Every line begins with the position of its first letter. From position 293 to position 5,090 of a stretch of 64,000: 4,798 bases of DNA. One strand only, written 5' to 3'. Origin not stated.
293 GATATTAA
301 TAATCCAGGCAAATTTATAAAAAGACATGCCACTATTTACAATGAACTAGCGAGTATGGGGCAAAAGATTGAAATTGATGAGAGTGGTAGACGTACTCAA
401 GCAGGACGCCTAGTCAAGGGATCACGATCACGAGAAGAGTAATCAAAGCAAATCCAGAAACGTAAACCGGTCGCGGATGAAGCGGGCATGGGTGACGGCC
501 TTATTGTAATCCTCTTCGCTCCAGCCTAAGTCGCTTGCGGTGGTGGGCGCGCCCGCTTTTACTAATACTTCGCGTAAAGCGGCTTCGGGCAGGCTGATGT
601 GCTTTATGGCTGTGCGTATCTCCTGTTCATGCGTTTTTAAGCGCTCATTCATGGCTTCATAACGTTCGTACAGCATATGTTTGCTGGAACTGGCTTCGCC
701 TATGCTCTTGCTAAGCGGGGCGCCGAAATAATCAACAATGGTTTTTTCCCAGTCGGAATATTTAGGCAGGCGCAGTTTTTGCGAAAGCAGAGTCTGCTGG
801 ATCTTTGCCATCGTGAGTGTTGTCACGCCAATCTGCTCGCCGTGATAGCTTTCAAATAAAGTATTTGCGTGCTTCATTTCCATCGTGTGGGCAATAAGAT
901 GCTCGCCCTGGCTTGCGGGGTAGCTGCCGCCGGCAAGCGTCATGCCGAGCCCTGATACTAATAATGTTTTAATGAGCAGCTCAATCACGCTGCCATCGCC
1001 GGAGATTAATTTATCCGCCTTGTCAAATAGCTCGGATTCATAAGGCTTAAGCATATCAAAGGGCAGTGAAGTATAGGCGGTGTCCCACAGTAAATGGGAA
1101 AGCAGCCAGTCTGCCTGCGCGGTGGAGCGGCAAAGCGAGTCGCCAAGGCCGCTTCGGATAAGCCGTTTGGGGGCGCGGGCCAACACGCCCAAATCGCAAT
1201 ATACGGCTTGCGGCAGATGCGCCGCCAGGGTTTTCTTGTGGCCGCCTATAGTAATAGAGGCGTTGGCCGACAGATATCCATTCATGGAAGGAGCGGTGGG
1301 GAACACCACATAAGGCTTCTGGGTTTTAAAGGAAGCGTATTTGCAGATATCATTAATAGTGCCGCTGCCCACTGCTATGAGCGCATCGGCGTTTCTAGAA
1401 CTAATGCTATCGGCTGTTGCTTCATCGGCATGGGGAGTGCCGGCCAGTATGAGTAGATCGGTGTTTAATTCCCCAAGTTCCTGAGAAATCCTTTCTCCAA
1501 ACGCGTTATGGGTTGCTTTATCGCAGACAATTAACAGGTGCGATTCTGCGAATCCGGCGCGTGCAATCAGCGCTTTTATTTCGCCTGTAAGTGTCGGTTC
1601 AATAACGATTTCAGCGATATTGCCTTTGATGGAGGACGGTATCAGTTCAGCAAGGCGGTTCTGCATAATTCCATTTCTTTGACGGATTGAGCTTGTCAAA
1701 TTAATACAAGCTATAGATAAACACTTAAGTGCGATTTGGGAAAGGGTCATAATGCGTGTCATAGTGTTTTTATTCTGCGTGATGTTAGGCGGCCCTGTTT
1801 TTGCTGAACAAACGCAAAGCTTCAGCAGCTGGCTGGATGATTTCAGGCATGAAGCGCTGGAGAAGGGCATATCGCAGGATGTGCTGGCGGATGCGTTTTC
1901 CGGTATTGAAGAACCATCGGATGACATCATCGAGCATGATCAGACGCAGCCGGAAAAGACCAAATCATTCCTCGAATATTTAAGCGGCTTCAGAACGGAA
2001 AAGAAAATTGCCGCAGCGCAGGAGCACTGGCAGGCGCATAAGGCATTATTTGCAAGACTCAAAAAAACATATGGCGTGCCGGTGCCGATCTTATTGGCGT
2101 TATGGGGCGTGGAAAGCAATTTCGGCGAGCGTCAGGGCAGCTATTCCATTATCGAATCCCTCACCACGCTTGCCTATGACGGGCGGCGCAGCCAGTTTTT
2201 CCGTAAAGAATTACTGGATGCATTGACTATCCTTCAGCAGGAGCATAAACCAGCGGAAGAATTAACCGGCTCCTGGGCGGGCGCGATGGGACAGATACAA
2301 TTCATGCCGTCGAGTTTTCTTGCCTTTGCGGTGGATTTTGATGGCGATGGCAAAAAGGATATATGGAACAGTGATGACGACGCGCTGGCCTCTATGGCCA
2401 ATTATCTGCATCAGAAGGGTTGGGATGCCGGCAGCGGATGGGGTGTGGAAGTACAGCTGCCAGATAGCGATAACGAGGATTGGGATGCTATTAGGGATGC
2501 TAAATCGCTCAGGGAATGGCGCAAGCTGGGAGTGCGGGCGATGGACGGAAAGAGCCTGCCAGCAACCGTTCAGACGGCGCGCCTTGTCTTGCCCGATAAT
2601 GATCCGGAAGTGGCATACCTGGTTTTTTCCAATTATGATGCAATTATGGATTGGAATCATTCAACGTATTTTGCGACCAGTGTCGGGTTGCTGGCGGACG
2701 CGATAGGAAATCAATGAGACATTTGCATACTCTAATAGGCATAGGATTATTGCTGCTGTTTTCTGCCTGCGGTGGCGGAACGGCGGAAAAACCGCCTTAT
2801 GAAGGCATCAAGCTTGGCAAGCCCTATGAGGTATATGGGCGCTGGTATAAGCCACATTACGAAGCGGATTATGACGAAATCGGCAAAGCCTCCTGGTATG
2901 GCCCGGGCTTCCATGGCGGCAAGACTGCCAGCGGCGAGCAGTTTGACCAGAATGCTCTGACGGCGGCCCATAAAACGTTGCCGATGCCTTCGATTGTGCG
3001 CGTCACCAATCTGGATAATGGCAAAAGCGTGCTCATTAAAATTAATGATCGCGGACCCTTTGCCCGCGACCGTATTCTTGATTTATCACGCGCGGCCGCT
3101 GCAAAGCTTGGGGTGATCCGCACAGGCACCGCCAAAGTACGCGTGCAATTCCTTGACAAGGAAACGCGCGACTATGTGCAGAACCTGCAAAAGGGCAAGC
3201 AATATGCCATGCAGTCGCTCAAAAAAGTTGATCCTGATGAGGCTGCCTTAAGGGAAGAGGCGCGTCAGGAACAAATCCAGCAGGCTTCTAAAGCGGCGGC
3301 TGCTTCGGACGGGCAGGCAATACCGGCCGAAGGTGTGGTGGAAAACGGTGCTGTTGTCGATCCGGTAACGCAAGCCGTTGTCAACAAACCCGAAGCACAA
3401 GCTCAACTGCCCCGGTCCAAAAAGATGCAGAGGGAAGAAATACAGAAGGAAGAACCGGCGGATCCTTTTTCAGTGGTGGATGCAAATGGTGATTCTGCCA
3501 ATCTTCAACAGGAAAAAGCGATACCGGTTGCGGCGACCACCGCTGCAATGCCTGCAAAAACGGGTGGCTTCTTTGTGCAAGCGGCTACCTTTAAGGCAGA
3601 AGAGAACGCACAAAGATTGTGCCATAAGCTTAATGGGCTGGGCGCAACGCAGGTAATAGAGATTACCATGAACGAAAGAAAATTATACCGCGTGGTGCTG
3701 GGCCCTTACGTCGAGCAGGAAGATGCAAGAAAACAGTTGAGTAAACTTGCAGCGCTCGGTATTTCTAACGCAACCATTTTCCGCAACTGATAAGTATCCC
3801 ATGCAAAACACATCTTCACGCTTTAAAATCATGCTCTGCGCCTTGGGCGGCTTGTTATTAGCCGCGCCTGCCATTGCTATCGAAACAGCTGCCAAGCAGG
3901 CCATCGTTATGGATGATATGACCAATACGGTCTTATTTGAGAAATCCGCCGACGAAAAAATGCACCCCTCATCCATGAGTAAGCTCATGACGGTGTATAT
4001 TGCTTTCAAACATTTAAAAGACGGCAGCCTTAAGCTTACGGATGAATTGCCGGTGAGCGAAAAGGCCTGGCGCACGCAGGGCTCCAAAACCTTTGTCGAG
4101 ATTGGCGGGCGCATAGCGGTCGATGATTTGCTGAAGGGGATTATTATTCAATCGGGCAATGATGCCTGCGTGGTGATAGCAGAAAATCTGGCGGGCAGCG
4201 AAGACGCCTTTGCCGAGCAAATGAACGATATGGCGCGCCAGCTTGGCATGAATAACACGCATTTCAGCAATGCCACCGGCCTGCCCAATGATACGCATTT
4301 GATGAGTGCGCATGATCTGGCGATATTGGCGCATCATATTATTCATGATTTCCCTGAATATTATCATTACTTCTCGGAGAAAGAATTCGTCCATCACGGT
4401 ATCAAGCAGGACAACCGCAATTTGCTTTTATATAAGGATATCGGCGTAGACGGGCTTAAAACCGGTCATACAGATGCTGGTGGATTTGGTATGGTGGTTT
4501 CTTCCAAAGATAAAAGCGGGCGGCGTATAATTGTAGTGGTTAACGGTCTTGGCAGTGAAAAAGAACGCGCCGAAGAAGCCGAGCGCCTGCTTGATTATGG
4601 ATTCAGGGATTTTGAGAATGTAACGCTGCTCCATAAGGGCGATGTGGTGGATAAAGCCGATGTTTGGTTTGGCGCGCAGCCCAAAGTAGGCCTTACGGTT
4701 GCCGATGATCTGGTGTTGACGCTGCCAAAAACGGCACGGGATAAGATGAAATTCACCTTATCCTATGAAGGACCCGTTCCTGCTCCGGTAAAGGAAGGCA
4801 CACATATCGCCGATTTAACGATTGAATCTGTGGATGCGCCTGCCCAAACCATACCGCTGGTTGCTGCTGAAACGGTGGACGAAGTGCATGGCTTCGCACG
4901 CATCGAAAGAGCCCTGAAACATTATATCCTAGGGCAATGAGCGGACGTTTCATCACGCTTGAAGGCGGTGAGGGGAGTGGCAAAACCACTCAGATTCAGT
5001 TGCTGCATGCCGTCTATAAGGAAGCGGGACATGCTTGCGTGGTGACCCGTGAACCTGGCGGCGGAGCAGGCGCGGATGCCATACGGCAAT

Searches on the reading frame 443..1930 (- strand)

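Call 27: search_protein_families(library=pfam, proteins=[window:443-1930:-], max_evalue=0.00001)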
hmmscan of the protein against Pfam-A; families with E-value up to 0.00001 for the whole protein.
window:443-1930:- (495 aa): 2 families
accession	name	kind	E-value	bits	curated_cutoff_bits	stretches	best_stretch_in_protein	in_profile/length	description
PF13685.12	Fe-ADH_2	-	2.8e-33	115.5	28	1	109-254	1-149/149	Iron-containing alcohol dehydrogenase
PF00465.25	Fe-ADH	-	1.3e-07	31.8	31.3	1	107-246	3-167/168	Iron-containing alcohol dehydrogenase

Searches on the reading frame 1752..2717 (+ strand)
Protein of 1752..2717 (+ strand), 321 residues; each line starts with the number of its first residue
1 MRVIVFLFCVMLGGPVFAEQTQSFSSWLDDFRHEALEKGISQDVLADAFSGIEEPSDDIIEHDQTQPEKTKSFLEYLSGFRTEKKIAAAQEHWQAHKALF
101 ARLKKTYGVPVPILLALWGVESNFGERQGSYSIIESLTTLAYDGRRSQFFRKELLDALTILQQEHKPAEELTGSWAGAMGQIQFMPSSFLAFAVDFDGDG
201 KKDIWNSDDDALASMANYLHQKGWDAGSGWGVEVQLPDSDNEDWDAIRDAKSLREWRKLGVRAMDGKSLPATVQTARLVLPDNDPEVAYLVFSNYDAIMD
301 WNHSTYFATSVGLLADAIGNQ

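Call 27: search_protein_families(library=pfam, proteins=[window:1752-2717:+], max_evalue=0.00001)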
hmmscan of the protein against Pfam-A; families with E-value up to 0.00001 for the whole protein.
window:1752-2717:+ (321 aa): 1 family
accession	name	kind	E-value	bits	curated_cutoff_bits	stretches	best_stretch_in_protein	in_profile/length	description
PF13406.11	SLT_2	-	2.2e-109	365.7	24.3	1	23-316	1-292/292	Transglycosylase SLT domain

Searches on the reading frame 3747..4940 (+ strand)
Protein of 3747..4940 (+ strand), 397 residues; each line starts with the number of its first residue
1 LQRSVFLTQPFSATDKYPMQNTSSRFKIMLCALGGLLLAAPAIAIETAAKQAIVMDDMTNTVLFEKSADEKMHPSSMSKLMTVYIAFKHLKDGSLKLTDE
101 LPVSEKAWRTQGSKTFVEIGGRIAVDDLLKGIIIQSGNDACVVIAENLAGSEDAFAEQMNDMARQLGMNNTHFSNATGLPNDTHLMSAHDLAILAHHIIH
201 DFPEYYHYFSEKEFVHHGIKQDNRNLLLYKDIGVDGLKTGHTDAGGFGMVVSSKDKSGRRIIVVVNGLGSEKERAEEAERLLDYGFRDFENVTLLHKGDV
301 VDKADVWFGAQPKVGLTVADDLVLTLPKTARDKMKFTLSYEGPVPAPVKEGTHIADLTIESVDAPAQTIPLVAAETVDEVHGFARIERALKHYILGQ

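Call 27: search_protein_families(library=pfam, proteins=[window:3747-4940:+], max_evalue=0.00001)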
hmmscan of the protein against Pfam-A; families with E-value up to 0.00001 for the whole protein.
window:3747-4940:+ (397 aa): 3 families
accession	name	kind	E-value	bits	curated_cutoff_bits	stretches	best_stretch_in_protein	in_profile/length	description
PF00768.25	Peptidase_S11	-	8.3e-70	235.4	27.6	1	46-266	9-236/239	D-alanyl-D-alanine carboxypeptidase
PF07943.18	PBP5_C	-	1.3e-16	60.9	21.2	1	289-379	1-91/91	Penicillin-binding protein 5, C-terminal domain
PF13354.11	Beta-lactamase2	-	9.1e-14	51.7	22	1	53-199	2-147/214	Beta-lactamase enzyme family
